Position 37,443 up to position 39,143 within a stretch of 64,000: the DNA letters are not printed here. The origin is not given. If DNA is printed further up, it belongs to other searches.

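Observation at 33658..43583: Glycan locus combining galactofuranose, LicD and CDP-alditol functions in a KDO-containing Gram-negative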

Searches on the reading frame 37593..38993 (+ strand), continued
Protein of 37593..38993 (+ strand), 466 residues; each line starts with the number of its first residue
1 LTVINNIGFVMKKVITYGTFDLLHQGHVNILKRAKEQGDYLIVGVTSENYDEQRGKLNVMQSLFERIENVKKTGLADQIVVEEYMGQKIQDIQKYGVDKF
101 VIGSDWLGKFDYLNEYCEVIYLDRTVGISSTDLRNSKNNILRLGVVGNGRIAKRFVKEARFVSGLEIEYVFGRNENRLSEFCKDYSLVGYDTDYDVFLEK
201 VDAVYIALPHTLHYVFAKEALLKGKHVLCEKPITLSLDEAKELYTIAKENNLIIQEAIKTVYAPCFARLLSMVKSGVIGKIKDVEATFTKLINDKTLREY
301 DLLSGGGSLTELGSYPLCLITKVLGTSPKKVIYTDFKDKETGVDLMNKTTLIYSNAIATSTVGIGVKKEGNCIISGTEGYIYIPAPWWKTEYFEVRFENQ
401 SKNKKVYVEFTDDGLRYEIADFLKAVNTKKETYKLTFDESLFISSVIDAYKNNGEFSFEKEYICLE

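Call 81: search_dna_similar(query=window:37623-38993:+, collection=plasmids, mode=protein, max_evalue=1e-10, max_rows=25)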
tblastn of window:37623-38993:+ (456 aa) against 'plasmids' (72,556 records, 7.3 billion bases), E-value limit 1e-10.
Records with a match: 563; places in all: 611; records where one place covers at least 80% of the query: 1.
Best place of each record, by identity: <60% 563.
By first word of the organism name: Rhizobium 140; Sinorhizobium 77; Agrobacterium 54; Streptomyces 46; Bacillus 28; Lactiplantibacillus 20; Priestia 13; Enterococcus 12; Vibrio 10; Clostridium 9; and 75 more.
By predicted mobility (MOB-suite, as given by PLSDB): non-mobilizable 341; conjugative 177; mobilizable 45.
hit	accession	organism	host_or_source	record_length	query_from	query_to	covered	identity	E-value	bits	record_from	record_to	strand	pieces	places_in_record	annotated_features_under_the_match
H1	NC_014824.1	Ruminococcus albus 7 = DSM 20455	-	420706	3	443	97%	44.3%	3e-110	364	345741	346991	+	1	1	adenylyltransferase/cytidyltransferase family protein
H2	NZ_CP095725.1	Listeria innocua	Homo sapiens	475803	125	450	71%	32.1%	1e-25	118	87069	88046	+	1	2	Gfo/Idh/MocA family oxidoreductase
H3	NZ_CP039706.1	Clostridium butyricum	Homo sapiens,isolation from The first ...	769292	122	451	72%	30.9%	1e-24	114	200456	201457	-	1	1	Gfo/Idh/MocA family oxidoreductase | oxidoreductase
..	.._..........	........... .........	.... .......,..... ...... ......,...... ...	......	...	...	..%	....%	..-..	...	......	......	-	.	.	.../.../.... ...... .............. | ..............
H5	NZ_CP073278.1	Clostridium butyricum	Homo sapiens,cell culture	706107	122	451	72%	30.9%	2e-24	114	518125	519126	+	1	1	Gfo/Idh/MocA family oxidoreductase | oxidoreductase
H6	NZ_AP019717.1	Clostridium butyricum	-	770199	122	451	72%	30.9%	2e-24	114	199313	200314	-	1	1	Gfo/Idh/MocA family oxidoreductase | oxidoreductase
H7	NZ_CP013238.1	Clostridium butyricum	Microbial isolate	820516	122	451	72%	30.9%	2e-24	114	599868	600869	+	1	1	Gfo/Idh/MocA family oxidoreductase | oxidoreductase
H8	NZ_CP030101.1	Listeria monocytogenes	Environment,water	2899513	124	450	72%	31.1%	1e-25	117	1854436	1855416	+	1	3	none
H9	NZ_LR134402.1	Listeria monocytogenes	Homo sapiens,Vein blood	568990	124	450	72%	31.1%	2e-25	117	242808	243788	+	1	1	Gfo/Idh/MocA family oxidoreductase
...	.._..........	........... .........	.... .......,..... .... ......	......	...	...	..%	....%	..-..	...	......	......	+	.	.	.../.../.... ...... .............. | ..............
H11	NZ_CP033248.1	Clostridium butyricum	environment swab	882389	122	451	72%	30.2%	2e-24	114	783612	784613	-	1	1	Gfo/Idh/MocA family oxidoreductase | oxidoreductase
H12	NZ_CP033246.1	Clostridium butyricum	Homo sapiens,stool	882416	122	451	72%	30.2%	2e-24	114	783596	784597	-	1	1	Gfo/Idh/MocA family oxidoreductase | oxidoreductase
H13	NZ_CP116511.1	Enterococcus gallinarum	Bos taurus,whole organism,fecal sample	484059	132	428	65%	32.3%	5e-24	113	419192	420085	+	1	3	Gfo/Idh/MocA family oxidoreductase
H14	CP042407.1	Leuconostoc mesenteroides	cell culture,kimchi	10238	135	433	66%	31.8%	6e-24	112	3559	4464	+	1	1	Gfo/Idh/MocA family oxidoreductase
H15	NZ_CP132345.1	Clostridium butyricum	Homo sapiens,Faeces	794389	122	419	65%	31.3%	3e-22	107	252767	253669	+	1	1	Gfo/Idh/MocA family oxidoreductase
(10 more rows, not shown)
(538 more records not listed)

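Call 82: get_annotated_region(hit=H1, flank=12000)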
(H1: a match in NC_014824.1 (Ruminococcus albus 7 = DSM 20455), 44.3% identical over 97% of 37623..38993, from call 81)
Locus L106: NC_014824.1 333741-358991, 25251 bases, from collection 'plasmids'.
description: Ruminococcus albus 7 = DSM 20455 plasmid pRUMAL01, complete sequence
organism: Ruminococcus albus 7 = DSM 20455 (NCBI taxid 697329)
taxonomy: Bacteria; Bacillota; Clostridia; Eubacteriales; Oscillospiraceae; Ruminococcus; Ruminococcus albus; Ruminococcus albus 7 = DSM 20455
host: -; source: -; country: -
typing (MOB-suite, as given by PLSDB): mobilizable; relaxase MOBP
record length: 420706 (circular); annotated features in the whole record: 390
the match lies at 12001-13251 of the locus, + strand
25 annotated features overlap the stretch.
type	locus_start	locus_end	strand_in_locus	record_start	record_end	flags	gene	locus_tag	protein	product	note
CDS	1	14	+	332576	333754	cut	-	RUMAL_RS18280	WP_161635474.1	RES domain-containing protein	-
CDS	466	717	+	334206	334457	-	-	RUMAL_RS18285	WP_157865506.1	hypothetical protein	-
CDS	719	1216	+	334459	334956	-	-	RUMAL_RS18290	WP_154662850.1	PglB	-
CDS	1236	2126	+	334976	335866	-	-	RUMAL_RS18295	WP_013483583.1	sugar transferase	GO:0006486 - protein glycosylation [Evidence IEA]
CDS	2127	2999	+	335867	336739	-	-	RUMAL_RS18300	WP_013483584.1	NAD-dependent epimerase/dehydratase family protein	-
CDS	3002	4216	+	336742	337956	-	-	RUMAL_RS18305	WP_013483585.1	glycosyltransferase family 4 protein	-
CDS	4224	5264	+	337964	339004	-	-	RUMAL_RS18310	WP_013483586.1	polysaccharide biosynthesis protein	-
CDS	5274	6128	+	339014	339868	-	-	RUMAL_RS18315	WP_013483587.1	sugar nucleotide-binding protein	-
CDS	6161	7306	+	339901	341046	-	wecB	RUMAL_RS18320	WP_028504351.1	UDP-N-acetylglucosamine 2-epimerase (non-hydrolyzing)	GO:0009103 - lipopolysaccharide biosynthetic process [Evidence IEA]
CDS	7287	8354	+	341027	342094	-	-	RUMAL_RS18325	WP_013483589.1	glycosyltransferase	-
CDS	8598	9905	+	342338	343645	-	-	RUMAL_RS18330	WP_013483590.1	O-antigen polymerase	-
CDS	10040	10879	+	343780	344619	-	-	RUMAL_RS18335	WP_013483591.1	LicD family protein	-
CDS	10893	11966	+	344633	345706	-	-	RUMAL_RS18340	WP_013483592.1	aminotransferase class V-fold PLP-dependent enzyme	-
CDS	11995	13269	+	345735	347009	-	-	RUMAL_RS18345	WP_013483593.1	adenylyltransferase/cytidyltransferase family protein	-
CDS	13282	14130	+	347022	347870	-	-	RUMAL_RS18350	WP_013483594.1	LicD family protein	-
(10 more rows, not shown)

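Call 84: search_solved_structures(query=L106:10893-11966:+, max_evalue=0.00001)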
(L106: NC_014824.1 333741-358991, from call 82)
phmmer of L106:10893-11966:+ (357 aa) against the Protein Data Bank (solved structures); distinct sequences matched with E-value up to 0.00001: 34.
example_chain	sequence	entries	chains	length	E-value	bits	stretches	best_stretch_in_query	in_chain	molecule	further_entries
3f0h_A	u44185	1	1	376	8.6e-188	626.7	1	1-355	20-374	Aminotransferase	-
2dr1_A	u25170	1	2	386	6.5e-36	127.4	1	4-351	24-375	386aa long hypothetical serine aminotransferase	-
1iug_A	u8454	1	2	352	2.1e-24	89.5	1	5-251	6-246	putative aspartate aminotransferase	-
9os7_A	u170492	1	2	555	8e-23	84.3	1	2-264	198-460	Methionine--tRNA ligase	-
3zrp_A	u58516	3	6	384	6.8e-22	81.3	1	4-353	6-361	SERINE-PYRUVATE AMINOTRANSFERASE (AGXT)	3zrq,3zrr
6pk1_A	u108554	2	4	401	3.6e-21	78.9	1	4-338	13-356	Serine--glyoxylate aminotransferase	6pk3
6pd1_A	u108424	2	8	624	1.8e-20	76.6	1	51-250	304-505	Nucleotidyl transferase/aminotransferase, class V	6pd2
2yri_A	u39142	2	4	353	6e-20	74.9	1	40-334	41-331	Aminotransferase, class V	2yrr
9kk8_A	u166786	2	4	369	9.1e-19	71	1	42-349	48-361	2-aminoethylphosphonate--pyruvate transaminase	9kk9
7e7g_A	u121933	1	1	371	1.5e-18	70.3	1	31-347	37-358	2-aminoethylphosphonate--pyruvate transaminase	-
9kka_A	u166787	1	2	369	6.1e-18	68.3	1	42-349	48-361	2-aminoethylphosphonate--pyruvate transaminase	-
2bkw_A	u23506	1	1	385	1.5e-16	63.7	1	27-337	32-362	ALANINE-GLYOXYLATE AMINOTRANSFERASE 1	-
2huf_A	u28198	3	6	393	2.3e-16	63.1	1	57-220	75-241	Alanine glyoxylate aminotransferase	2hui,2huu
2z9u_A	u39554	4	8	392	1.7e-15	60.2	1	2-334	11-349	Aspartate aminotransferase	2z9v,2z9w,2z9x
2ch1_A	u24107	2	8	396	1.8e-15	60.2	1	52-219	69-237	3-HYDROXYKYNURENINE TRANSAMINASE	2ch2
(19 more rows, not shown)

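Call 91: search_protein_families(library=pfam, proteins=[L021:8365-9924:+, L021:11338-11904:+, L021:11748-12623:+, L021:12641-13906:+, L033:8667-9986:+, L033:11329-12090:+, L033:12132-13355:+, L033:7507-8148:+, L021:7484-8413:+], max_evalue=0.0001)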
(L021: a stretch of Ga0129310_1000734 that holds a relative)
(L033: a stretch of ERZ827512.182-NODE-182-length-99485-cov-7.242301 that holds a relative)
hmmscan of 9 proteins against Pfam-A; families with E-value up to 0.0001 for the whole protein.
L021:8365-9924:+ (520 aa): 3 families
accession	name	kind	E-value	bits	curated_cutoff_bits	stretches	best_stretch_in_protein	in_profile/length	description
PF13440.11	Polysacc_synt_3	-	1.2e-19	71.1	23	1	44-354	1-291/293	Polysaccharide biosynthesis protein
PF01943.22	Polysacc_synt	-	3e-14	53.5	28.2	1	24-300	5-269/274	Polysaccharide biosynthesis protein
PF03023.19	MurJ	-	4.2e-07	29.4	27.4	1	57-482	14-447/451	Lipid II flippase MurJ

L021:11338-11904:+ (189 aa): 1 family
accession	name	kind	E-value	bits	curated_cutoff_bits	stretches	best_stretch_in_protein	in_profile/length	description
PF10050.14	DUF2284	-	2.8e-29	102.4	25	1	33-188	1-160/161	Predicted metal-binding protein (DUF2284)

L021:11748-12623:+ (292 aa): 2 families
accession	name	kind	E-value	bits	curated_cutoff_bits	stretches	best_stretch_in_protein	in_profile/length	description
PF12804.13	NTP_transf_3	-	1.6e-06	28.8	27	1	62-180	2-115/160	MobA-like NTP transferase domain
PF00483.29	NTP_transferase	-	9.5e-05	22.5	21.2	0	62-127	3-68/245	Nucleotidyl transferase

L021:12641-13906:+ (422 aa): 1 family
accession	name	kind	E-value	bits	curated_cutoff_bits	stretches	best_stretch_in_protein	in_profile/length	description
PF04464.20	Glyphos_transf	-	1.5e-48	166.1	22.1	1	31-418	5-365/367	CDP-Glycerol:Poly(glycerophosphate) glycerophosphotransferase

L033:8667-9986:+ (440 aa): 2 families
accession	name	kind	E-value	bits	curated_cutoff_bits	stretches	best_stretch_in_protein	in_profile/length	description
PF00534.26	Glycos_transf_1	-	3.5e-10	40.1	26.4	1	217-305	10-95/172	Glycosyl transferases group 1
PF13692.12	Glyco_trans_1_4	-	3.2e-07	31.1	27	1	223-307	2-81/142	Glycosyl transferases group 1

L033:11329-12090:+ (254 aa): 2 families
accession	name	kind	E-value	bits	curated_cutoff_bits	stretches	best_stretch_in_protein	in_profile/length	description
PF00106.31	adh_short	-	6.5e-23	81.7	26.6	1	17-193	2-190/195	short chain dehydrogenase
PF13561.12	adh_short_C2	-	1.3e-11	45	27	1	73-201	67-193/236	Enoyl-(Acyl carrier protein) reductase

L033:12132-13355:+ (408 aa): 0 families

L033:7507-8148:+ (214 aa): 2 families
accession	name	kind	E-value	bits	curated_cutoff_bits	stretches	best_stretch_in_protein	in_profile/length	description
PF00753.33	Lactamase_B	-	6.1e-15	56.1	22.7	1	29-202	7-196/196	Metallo-beta-lactamase superfamily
PF12706.13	Lactamase_B_2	-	3.2e-06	27.3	27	1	59-116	30-83/200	Beta-lactamase superfamily domain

L021:7484-8413:+ (310 aa): 3 families
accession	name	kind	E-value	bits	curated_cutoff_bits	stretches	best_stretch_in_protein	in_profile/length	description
PF01370.27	Epimerase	-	3.3e-35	122.1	20.9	1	9-231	2-236/240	NAD dependent epimerase/dehydratase family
PF16363.11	GDP_Man_Dehyd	-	1.1e-25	91.2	27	1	9-300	1-332/332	GDP-mannose 4,6 dehydratase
PF04321.23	RmlD_sub_bind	-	7.5e-05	22.4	27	0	8-183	3-159/287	RmlD substrate binding domain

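Call 96: search_protein_families(library=pfam, proteins=[L028:7436-8524:+, L028:9882-10928:+, L029:72-1214:+, L029:2626-3810:+, L034:7314-8750:+, L034:10063-12342:+, L035:9595-10686:+, L035:11666-13462:+, L026:3834-5942:+, L025:8751-9902:+], max_evalue=0.0001)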
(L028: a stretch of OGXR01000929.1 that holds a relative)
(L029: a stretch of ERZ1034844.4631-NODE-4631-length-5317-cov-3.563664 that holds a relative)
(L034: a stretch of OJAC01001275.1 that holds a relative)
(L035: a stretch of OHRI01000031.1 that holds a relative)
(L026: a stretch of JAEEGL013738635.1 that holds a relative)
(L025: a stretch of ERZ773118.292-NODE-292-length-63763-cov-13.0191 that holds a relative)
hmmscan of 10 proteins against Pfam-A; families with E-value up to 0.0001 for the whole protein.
L028:7436-8524:+ (363 aa): 2 families
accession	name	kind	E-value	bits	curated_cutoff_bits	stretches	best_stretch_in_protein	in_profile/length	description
PF00155.27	Aminotran_1_2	-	2.2e-36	126.3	19.7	1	39-355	9-360/361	Aminotransferase class I and II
PF00266.25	Aminotran_5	-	9.5e-06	25.3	21.5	1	120-195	104-177/371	Aminotransferase class-V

L028:9882-10928:+ (349 aa): 2 families
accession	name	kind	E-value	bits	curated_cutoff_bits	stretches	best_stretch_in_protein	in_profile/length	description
PF00535.33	Glycos_transf_2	-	8.6e-28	97.8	23.3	1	8-151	1-147/168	Glycosyl transferase family 2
PF10111.15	Glyco_tranf_2_2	-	3.3e-14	53.5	27.3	1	8-121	1-117/276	Glycosyltransferase like family 2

L029:72-1214:+ (381 aa): 1 family
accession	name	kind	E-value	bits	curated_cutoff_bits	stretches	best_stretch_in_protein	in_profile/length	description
PF00155.27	Aminotran_1_2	-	2.1e-41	142.8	19.7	1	48-374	2-361/361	Aminotransferase class I and II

L029:2626-3810:+ (395 aa): 1 family
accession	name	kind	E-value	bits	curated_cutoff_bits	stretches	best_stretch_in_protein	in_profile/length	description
PF02350.25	Epimerase_2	-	1.8e-77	261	30.6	1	42-380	6-346/347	UDP-N-acetylglucosamine 2-epimerase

L034:7314-8750:+ (479 aa): 1 family
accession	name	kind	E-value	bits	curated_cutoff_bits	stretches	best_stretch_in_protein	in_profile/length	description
PF01757.29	Acyl_transf_3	-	5.8e-18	65.5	31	1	41-334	4-320/326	Acyltransferase domain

L034:10063-12342:+ (760 aa): 1 family
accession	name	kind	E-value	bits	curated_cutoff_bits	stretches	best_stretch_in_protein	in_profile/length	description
PF04991.19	LicD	-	1.4e-34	120.6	22.6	1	20-239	1-227/227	LicD family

L035:9595-10686:+ (364 aa): 1 family
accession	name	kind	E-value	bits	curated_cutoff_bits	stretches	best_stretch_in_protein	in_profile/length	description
PF01261.30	AP_endonuc_2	-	3.4e-10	40.5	31.1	1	62-241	64-236/249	Xylose isomerase-like TIM barrel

L035:11666-13462:+ (599 aa): 3 families
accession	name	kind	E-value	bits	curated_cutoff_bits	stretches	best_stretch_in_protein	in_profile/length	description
PF03009.23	GDPD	-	8.6e-27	95.2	23.6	1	359-517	1-167/244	Glycerophosphoryl diester phosphodiesterase family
PF01408.29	GFO_IDH_MocA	-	3.4e-24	86.3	24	1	3-119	1-118/120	Oxidoreductase family, NAD-binding Rossmann fold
PF22725.1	GFO_IDH_MocA_C3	-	8.5e-06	26.2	27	1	130-242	2-123/124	GFO/IDH/MocA C-terminal domain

L026:3834-5942:+ (703 aa): 1 family
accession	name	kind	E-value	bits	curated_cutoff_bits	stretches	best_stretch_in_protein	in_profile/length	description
PF00535.33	Glycos_transf_2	-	2.1e-12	47.7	23.3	1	16-137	9-135/168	Glycosyl transferase family 2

L025:8751-9902:+ (384 aa): 2 families
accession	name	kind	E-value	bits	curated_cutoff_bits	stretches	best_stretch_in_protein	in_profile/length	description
PF02317.23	Octopine_DH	-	2.1e-30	106.2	30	1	186-345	2-149/150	NAD/NADP octopine/nopaline dehydrogenase, alpha-helical domain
PF01210.29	NAD_Gly3P_dh_N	-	4.1e-07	30.6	23.1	1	10-106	1-98/158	NAD-dependent glycerol-3-phosphate dehydrogenase N-terminus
